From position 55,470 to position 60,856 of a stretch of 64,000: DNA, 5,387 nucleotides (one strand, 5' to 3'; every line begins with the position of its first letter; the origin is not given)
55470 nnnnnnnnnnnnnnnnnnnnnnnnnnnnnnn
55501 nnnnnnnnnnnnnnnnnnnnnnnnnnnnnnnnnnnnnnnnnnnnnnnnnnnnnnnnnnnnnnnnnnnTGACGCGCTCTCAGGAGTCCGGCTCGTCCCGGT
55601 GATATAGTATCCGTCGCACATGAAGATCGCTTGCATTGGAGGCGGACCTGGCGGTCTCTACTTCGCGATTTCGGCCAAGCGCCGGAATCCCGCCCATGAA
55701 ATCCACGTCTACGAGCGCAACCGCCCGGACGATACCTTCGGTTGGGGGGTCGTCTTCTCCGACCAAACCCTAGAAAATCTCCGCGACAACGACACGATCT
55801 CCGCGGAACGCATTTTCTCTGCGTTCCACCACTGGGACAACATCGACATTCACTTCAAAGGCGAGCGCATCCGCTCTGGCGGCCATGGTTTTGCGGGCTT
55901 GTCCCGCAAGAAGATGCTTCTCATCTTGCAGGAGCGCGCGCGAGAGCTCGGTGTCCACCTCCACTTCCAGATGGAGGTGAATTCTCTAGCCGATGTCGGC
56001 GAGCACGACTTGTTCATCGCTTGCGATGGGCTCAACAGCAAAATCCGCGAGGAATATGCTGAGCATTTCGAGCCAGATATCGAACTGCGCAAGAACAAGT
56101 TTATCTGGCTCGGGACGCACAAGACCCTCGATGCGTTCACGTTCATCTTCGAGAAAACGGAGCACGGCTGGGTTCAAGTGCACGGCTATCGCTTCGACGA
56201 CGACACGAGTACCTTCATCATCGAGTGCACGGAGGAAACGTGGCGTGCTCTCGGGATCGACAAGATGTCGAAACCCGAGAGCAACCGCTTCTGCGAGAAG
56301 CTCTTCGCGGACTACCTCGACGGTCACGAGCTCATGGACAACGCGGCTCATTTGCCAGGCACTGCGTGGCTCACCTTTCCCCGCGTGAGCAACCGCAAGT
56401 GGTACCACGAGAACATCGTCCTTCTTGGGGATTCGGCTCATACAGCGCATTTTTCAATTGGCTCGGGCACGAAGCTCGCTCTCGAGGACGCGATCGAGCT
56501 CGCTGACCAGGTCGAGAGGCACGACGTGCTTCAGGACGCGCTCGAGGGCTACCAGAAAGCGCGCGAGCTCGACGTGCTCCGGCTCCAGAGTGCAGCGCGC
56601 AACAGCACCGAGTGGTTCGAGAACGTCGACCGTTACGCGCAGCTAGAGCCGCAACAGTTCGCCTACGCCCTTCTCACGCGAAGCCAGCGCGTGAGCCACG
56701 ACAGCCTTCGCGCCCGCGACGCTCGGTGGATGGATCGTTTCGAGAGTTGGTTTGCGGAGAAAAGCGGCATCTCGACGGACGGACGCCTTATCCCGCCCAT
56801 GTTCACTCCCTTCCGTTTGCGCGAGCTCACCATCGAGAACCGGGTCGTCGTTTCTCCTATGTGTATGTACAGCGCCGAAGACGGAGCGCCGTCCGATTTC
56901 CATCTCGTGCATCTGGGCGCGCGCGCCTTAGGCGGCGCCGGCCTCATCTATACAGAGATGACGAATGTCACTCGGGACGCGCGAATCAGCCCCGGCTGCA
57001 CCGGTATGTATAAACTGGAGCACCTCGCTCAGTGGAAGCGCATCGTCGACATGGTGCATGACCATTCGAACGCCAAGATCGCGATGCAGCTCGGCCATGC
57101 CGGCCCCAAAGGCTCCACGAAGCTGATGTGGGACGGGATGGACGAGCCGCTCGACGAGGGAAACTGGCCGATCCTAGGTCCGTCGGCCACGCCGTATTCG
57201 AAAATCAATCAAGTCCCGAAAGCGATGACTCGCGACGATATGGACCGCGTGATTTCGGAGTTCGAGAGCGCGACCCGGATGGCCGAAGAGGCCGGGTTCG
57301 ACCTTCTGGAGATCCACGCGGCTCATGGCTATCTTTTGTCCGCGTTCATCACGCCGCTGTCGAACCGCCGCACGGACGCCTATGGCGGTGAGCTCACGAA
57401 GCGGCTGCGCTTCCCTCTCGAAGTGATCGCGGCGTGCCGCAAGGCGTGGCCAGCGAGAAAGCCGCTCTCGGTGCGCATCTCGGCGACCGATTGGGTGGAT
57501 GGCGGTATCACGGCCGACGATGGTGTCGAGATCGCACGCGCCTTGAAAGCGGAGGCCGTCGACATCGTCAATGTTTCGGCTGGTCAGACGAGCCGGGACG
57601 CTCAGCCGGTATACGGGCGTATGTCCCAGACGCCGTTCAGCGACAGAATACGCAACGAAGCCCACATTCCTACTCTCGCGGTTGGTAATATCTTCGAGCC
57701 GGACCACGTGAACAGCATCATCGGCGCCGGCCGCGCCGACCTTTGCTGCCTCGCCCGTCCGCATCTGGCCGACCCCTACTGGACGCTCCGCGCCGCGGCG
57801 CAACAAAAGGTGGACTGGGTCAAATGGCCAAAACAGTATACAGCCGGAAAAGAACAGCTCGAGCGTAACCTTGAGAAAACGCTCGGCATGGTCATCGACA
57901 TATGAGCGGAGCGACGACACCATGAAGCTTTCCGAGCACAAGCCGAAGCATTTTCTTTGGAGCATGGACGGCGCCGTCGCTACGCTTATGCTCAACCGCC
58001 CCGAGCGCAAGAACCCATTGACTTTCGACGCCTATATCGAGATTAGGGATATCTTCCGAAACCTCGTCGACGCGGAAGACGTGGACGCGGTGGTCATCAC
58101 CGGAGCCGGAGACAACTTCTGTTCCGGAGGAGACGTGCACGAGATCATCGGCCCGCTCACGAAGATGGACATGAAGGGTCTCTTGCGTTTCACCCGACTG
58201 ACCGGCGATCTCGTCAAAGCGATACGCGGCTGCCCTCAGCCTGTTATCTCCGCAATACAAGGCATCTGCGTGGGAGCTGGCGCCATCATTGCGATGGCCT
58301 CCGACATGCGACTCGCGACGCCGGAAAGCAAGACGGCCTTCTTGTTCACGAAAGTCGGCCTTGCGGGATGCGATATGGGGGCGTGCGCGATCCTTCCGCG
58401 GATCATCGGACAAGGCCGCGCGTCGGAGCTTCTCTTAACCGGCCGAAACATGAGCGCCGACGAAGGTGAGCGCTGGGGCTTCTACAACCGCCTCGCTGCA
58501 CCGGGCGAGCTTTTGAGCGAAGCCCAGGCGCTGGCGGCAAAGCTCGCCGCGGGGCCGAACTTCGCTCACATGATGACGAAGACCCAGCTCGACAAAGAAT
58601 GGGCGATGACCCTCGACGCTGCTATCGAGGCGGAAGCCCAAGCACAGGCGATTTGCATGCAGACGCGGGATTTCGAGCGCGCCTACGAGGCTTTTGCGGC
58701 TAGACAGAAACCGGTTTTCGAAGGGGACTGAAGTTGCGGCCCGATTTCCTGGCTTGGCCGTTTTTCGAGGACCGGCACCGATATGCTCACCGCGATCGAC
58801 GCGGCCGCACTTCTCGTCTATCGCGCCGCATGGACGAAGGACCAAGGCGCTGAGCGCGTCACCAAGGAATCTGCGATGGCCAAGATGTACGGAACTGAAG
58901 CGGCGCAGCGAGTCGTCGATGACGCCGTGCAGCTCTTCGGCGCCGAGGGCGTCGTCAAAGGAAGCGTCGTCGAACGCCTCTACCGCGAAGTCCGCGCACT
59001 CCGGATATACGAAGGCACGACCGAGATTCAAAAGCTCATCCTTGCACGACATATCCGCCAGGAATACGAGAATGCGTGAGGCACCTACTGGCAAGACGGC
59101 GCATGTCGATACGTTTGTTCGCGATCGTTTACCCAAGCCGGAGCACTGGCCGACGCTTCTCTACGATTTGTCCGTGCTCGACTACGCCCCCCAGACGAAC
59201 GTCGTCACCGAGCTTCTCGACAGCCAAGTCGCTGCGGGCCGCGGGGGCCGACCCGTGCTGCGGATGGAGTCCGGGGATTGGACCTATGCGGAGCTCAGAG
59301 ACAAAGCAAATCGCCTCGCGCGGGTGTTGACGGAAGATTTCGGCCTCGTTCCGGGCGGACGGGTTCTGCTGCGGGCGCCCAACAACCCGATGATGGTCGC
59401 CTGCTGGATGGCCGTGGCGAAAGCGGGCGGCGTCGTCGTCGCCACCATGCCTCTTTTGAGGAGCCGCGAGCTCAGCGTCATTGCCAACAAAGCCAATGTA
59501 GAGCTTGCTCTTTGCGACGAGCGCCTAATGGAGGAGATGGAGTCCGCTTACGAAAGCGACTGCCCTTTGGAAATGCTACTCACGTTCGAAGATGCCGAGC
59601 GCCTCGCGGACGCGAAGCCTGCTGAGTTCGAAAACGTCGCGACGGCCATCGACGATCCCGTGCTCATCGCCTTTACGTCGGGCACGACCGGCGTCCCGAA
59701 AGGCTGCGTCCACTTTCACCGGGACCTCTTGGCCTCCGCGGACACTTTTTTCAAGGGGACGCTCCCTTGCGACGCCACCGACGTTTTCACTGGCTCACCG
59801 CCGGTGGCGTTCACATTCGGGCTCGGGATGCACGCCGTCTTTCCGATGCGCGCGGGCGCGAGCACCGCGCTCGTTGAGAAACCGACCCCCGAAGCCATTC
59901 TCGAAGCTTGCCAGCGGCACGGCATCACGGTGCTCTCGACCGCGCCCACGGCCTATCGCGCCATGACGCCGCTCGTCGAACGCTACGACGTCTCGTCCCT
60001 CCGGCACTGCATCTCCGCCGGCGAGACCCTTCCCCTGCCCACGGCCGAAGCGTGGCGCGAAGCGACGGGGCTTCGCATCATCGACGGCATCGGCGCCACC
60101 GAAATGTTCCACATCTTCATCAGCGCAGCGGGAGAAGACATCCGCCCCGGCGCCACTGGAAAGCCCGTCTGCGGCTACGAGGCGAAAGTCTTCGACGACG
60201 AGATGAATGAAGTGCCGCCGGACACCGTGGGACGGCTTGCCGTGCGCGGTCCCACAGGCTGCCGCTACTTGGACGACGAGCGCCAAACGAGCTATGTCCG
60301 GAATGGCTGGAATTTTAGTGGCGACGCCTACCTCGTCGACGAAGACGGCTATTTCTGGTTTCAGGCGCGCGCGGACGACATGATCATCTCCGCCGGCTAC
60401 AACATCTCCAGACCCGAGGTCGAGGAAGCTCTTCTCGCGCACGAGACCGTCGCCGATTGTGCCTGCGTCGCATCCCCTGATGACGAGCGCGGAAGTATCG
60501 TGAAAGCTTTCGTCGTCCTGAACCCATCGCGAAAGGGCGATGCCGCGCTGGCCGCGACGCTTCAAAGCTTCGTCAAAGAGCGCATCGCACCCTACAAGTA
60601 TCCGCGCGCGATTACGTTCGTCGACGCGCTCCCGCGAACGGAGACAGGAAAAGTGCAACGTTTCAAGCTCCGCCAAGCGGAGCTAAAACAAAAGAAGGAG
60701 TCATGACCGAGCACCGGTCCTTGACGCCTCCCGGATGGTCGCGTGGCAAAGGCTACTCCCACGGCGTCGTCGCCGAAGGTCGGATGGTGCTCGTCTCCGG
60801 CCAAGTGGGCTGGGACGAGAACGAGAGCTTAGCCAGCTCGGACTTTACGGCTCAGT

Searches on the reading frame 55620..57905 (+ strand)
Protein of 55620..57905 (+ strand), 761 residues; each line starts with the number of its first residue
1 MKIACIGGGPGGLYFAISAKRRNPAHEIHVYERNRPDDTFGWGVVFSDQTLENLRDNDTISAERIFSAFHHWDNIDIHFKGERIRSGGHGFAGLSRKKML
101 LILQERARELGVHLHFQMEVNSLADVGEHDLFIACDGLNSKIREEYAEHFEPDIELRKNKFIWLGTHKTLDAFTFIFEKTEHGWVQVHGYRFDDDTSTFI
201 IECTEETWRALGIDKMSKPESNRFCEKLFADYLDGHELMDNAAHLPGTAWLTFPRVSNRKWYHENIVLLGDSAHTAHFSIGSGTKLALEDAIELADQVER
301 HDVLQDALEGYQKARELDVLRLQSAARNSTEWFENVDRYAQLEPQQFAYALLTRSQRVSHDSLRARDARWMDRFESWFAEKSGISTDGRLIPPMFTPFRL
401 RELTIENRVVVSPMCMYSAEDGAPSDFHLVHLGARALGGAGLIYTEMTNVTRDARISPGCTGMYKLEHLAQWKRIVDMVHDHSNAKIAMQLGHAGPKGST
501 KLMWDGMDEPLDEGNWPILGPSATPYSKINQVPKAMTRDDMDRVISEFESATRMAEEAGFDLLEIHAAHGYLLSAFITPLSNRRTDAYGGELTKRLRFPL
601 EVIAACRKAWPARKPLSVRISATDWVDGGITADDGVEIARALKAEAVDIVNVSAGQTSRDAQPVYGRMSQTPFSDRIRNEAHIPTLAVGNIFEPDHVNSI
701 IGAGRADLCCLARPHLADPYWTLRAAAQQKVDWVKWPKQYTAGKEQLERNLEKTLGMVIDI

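Call 21: search_protein_families(library=ncbifam, max_evalue=1e-20, proteins=[window:55620-57905:+])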
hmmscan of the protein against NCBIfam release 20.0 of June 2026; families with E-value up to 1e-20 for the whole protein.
window:55620-57905:+ (761 aa): 10 families
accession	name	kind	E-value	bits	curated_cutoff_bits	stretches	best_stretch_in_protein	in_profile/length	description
NF006101.0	PRK08255.1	equivalog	0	1281.3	1078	1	1-754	1-759/768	bifunctional salicylyl-CoA 5-hydroxylase/oxidoreductase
NF010047.0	PRK13523.1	equivalog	2.3e-90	303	431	1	394-742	5-336/339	NADPH dehydrogenase NamA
TIGR03997.1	mycofact_OYE_2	equivalog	1.9e-64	218.2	793.15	1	394-730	2-332/645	mycofactocin system FadH/OYE family oxidoreductase 2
NF053547.1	violacein_VioD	equivalog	3e-64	217.1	620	1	2-358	1-355/372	flavin-dependent violacein biosynthesis monooxygenase VioD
NF041087.1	bile_acid_BaiCD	equivalog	1e-56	192.4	825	1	394-728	4-331/642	bile acid Fe-S flavoenzyme BaiCD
NF007899.0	PRK10605.1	subfamily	5e-41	141.1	403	1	394-743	6-355/365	N-ethylmaleimide reductase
NF045592.1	bili_reduct_N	equivalog_domain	1.1e-37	130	425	1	394-730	2-335/363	bilirubin reductase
NF045599.1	bili_reduct_long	exception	4.2e-37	127.7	750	1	395-730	2-336/641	bilirubin reductase, long form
TIGR03996.1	mycofact_OYE_1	hypoth_equivalog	1e-23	83.7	627.9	1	405-730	13-327/633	mycofactocin system FadH/OYE family oxidoreductase 1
NF005313.0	PRK06847.1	subfamily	2.6e-22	79.3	372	0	258-323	276-341/375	hypothetical protein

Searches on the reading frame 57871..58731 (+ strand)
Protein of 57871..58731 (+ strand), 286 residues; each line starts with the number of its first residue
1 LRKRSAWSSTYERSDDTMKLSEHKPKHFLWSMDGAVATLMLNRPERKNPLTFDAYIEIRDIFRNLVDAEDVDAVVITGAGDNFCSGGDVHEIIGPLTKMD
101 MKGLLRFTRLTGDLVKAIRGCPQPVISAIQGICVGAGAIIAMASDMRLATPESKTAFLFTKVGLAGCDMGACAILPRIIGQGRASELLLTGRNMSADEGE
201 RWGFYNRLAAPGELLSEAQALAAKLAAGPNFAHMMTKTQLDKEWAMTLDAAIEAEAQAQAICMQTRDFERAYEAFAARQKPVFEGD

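Call 21: search_protein_families(library=ncbifam, max_evalue=1e-20, proteins=[window:57871-58731:+])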
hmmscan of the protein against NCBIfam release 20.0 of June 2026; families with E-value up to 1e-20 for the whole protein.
window:57871-58731:+ (286 aa): 54 families (the best 25 are shown)
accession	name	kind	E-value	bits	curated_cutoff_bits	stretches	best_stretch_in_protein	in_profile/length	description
NF006107.0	PRK08258.1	equivalog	8.1e-145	481.3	330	1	16-286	7-277/277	enoyl-CoA hydratase family protein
NF006699.0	PRK09245.1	subfamily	9e-52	175.9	354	1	30-285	7-265/266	crotonase/enoyl-CoA hydratase family protein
NF046063.1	oxepin_alt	equivalog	8e-46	156.6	300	1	32-281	6-253/254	oxepin-CoA hydrolase, alternative type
TIGR02280.1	PaaB1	equivalog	1.5e-44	152.4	345.15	1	29-285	2-255/256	2-(1,2-epoxy-1,2-dihydrophenyl)acetyl-CoA isomerase PaaG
NF004794.0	PRK06142.1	equivalog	1.9e-44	152.4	308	1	31-285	11-272/273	crotonase/enoyl-CoA hydratase family protein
NF051848.1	EnCoAHydtEchA19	equivalog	2.6e-42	145.2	400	1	31-285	5-257/258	enoyl-CoA hydratase EchA19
NF004519.0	PRK05864.1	equivalog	5.1e-42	144.1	337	1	35-284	19-273/276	enoyl-CoA hydratase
NF005700.0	PRK07511.1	subfamily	1e-41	143.3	274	1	30-284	7-259/260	enoyl-CoA hydratase family protein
NF004475.0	PRK05809.1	subfamily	2.6e-41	141.8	394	1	29-284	7-258/260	short-chain-enoyl-CoA hydratase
NF005802.0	PRK07657.1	equivalog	1.2e-40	139.7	363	1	33-285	11-259/260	enoyl-CoA hydratase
NF004796.0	PRK06144.1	subfamily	1.6e-40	139.3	272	1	24-285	6-261/262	enoyl-CoA hydratase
NF004635.0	PRK05981.1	equivalog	2e-40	139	351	1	26-285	4-265/266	enoyl-CoA hydratase/isomerase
NF004781.0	PRK06127.1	subfamily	2.9e-40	138.6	291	1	18-285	3-268/269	enoyl-CoA hydratase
NF004857.0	PRK06210.1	equivalog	3.9e-40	138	341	1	26-285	8-274/275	enoyl-CoA hydratase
NF005699.0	PRK07509.1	equivalog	7.2e-39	134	249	1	32-284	10-262/267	crotonase/enoyl-CoA hydratase family protein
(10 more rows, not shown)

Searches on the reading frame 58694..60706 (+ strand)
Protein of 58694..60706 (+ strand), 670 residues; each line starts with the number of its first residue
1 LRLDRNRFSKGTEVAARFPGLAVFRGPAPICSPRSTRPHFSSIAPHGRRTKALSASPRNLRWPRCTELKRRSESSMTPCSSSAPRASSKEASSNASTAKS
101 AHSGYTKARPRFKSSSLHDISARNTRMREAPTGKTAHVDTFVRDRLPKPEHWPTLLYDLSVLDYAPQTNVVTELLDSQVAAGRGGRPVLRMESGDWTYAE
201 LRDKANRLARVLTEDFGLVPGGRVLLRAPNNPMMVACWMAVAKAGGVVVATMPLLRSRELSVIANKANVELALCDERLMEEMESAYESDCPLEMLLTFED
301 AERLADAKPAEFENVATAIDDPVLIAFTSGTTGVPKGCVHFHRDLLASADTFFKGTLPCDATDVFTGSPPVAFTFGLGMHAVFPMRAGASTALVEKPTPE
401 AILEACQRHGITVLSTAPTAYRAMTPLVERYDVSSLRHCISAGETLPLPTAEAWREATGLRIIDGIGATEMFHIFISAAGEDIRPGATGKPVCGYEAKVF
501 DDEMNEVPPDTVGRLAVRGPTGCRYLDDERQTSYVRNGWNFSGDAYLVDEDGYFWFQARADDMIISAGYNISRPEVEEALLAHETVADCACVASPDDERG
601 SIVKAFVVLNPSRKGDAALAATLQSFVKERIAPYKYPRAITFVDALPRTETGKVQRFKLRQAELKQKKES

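Call 21: search_protein_families(library=ncbifam, max_evalue=1e-20, proteins=[window:58694-60706:+])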
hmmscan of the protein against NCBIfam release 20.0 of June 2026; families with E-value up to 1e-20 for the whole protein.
window:58694-60706:+ (670 aa): 80 families (the best 25 are shown)
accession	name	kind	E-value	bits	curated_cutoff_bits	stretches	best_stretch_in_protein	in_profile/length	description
TIGR02262.1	benz_CoA_lig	subfamily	5.9e-102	342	375.25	1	168-661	3-507/508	benzoate-CoA ligase family protein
NF004837.0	PRK06187.1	subfamily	1.2e-94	317.5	476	1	170-668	9-527/531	long-chain-fatty-acid--CoA ligase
NF047394.1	AcylCoAsynMbcS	equivalog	5.6e-92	309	850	1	194-667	40-524/525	acyl-CoA synthetase MbcS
NF003313.0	PRK04319.1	equivalog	8.3e-78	262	729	1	167-666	42-564/574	acetate--CoA ligase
NF006182.0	PRK08316.1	subfamily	3.2e-75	253.6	663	1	179-663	20-517/523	fatty acyl-CoA synthetase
NF006181.0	PRK08314.1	subfamily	1.1e-71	241.8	705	1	312-668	196-559/563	long-chain-fatty-acid--CoA ligase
NF053567.1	HBDA_AROS1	equivalog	2.8e-71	240.5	1000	1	168-662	12-518/523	3-hydroxybenzoate--CoA ligase HbdA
NF004114.0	PRK05605.1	equivalog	1.8e-69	234.6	766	1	311-667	212-573/575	long-chain-fatty-acid--CoA ligase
NF004822.0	PRK06178.1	equivalog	3.5e-64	217.4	782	1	306-662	199-566/571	acyl-CoA synthetase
NF005220.0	PRK06710.1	equivalog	6.9e-63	212.6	1116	1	318-668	204-557/563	long-chain-fatty-acid--CoA ligase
NF004758.0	PRK06087.1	equivalog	7.9e-63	212.7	736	1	194-665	49-537/548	medium-chain fatty-acid--CoA ligase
NF009233.0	PRK12583.1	subfamily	2e-62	211.4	832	1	314-666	195-553/558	fatty acid CoA ligase family protein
NF005702.0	PRK07514.1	subfamily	2e-61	207.9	558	1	174-662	8-499/506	malonyl-CoA synthase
NF004229.0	PRK05677.1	subfamily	5.6e-61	206.7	879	1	302-668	189-560/563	long-chain-fatty-acid--CoA ligase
NF005676.0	PRK07470.1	equivalog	8.6e-61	206.1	774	1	177-666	27-531/544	acyl-CoA synthetase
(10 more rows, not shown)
